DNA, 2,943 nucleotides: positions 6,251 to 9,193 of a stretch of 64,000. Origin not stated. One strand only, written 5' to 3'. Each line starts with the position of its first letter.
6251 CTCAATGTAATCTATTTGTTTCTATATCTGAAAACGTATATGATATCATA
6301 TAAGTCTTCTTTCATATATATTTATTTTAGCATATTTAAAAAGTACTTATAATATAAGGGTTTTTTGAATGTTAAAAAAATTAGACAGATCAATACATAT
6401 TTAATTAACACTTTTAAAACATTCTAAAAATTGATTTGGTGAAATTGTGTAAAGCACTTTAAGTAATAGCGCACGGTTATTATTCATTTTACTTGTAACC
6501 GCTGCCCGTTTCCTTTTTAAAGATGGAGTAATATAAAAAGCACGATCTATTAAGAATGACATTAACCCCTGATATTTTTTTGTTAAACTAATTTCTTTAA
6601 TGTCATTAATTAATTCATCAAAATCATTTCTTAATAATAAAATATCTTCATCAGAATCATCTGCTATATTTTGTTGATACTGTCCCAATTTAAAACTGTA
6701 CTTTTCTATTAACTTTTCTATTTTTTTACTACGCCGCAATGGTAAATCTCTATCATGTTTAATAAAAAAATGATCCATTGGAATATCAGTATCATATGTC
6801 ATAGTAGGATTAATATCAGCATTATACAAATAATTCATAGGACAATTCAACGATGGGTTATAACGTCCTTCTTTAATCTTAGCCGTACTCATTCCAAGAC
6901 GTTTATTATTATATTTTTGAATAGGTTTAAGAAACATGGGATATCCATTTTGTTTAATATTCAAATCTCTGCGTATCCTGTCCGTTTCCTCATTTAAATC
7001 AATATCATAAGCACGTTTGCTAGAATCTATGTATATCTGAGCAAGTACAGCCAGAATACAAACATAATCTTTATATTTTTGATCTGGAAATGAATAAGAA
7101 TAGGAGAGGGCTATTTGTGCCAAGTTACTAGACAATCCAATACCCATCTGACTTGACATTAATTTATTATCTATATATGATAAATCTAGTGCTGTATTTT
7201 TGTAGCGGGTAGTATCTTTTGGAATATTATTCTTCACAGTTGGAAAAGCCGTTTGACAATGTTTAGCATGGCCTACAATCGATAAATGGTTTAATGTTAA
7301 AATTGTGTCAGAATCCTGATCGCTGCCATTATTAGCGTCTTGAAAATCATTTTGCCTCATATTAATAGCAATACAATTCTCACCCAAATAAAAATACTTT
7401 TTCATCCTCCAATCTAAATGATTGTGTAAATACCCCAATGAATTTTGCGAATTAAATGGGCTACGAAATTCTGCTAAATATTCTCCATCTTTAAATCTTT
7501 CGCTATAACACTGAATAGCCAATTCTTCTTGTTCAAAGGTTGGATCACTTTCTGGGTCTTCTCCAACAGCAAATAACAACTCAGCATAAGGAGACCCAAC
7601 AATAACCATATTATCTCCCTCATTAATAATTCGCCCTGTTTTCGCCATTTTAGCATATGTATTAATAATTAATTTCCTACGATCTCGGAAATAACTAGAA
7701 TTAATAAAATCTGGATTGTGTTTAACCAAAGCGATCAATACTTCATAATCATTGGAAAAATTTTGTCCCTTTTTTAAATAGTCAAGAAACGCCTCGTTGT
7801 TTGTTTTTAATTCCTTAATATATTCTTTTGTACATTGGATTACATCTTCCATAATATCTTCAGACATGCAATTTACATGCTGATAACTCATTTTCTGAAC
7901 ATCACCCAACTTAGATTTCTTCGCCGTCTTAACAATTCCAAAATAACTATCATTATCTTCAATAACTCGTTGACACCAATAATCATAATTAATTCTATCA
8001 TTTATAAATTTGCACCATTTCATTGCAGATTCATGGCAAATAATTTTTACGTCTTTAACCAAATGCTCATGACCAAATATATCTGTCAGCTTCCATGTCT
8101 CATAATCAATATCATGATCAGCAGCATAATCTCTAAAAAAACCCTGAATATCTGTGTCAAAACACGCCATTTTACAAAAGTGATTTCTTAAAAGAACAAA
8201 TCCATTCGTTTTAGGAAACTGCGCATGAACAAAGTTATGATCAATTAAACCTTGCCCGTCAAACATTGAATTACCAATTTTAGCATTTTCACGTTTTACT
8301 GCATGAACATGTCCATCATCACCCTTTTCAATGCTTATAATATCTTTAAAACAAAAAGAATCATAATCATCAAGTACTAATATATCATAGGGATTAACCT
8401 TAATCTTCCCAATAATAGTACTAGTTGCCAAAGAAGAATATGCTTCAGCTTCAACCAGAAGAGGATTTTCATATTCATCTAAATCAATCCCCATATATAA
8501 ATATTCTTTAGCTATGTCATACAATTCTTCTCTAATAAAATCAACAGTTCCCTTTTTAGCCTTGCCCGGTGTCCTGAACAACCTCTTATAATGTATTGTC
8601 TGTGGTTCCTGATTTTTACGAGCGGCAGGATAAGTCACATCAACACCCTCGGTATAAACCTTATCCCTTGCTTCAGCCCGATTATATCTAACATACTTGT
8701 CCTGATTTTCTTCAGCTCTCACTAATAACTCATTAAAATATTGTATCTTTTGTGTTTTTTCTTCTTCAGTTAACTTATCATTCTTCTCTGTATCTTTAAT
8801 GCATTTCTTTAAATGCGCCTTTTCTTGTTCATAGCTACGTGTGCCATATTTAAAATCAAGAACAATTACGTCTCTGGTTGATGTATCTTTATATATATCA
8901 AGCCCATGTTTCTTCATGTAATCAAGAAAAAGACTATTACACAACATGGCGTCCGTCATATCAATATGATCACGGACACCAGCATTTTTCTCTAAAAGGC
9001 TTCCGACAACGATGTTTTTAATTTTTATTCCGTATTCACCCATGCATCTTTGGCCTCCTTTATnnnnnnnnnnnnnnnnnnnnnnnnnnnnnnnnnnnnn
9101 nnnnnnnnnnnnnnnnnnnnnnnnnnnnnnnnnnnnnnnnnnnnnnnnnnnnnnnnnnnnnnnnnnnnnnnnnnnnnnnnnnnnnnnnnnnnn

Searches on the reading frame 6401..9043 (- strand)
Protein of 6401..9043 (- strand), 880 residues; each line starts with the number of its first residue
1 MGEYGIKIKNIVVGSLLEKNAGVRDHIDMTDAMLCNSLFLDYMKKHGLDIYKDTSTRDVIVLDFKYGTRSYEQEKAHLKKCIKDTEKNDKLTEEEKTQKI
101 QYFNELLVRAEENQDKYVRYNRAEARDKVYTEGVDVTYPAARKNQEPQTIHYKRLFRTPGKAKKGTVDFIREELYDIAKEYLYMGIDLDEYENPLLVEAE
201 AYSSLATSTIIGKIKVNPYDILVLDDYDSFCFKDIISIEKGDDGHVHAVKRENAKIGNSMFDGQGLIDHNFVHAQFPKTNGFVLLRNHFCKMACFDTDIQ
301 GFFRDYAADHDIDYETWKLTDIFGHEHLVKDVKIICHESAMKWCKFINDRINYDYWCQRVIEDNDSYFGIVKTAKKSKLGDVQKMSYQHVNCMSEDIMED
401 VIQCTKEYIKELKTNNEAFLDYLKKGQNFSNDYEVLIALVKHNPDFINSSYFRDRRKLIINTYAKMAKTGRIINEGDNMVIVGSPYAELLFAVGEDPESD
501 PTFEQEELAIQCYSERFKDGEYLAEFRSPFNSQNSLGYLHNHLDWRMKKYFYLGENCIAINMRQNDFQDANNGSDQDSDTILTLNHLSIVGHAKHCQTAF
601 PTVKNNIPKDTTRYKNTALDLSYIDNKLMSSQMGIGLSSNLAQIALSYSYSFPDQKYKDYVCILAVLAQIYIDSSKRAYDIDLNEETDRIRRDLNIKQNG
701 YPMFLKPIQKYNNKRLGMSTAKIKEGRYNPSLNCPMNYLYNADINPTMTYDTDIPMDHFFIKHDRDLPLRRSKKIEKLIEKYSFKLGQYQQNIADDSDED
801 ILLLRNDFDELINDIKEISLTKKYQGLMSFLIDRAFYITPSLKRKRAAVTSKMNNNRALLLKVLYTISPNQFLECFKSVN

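Call 31: search_protein_families(library=phrogs, proteins=[window:6401-9043:-], max_evalue=0.00001)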
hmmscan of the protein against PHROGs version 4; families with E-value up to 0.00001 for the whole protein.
window:6401-9043:- (880 aa): 1 family
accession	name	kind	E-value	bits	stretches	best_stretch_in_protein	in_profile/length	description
phrog_8308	-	unknown function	3.7e-78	264.9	1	29-878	24-810/847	-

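Call 83: search_dna_similar(query=window:6401-9043:-, collection=phages, mode=protein, max_rows=12)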
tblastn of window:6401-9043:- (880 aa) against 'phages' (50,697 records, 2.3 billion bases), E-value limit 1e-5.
Records with a match: 5; places in all: 5; records where one place covers at least 80% of the query: 1.
Best place of each record, by identity: <60% 5.
By first word of the organism name: Bacteriophage 4; Enterocloster 1.
By host as written in the record: - 4; Enterocloster bolteae DA457 1.
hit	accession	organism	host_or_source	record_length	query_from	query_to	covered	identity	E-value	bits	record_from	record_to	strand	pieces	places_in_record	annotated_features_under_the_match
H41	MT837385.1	Bacteriophage sp.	human fecal samples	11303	3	877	99%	44.9%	8e-155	748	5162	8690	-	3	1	record has no annotation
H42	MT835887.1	Bacteriophage sp.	human fecal samples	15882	124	811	78%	25.2%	1e-40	169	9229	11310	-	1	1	record has no annotation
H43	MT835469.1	Bacteriophage sp.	human fecal samples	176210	39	692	74%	25.3%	1e-34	149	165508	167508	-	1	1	record has no annotation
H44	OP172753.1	Enterocloster phage CB457P1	Enterocloster bolteae DA457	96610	151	584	49%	26.4%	2e-19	100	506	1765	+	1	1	hypothetical protein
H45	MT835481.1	Bacteriophage sp.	human fecal samples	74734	144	551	46%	23.0%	1e-10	72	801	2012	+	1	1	record has no annotation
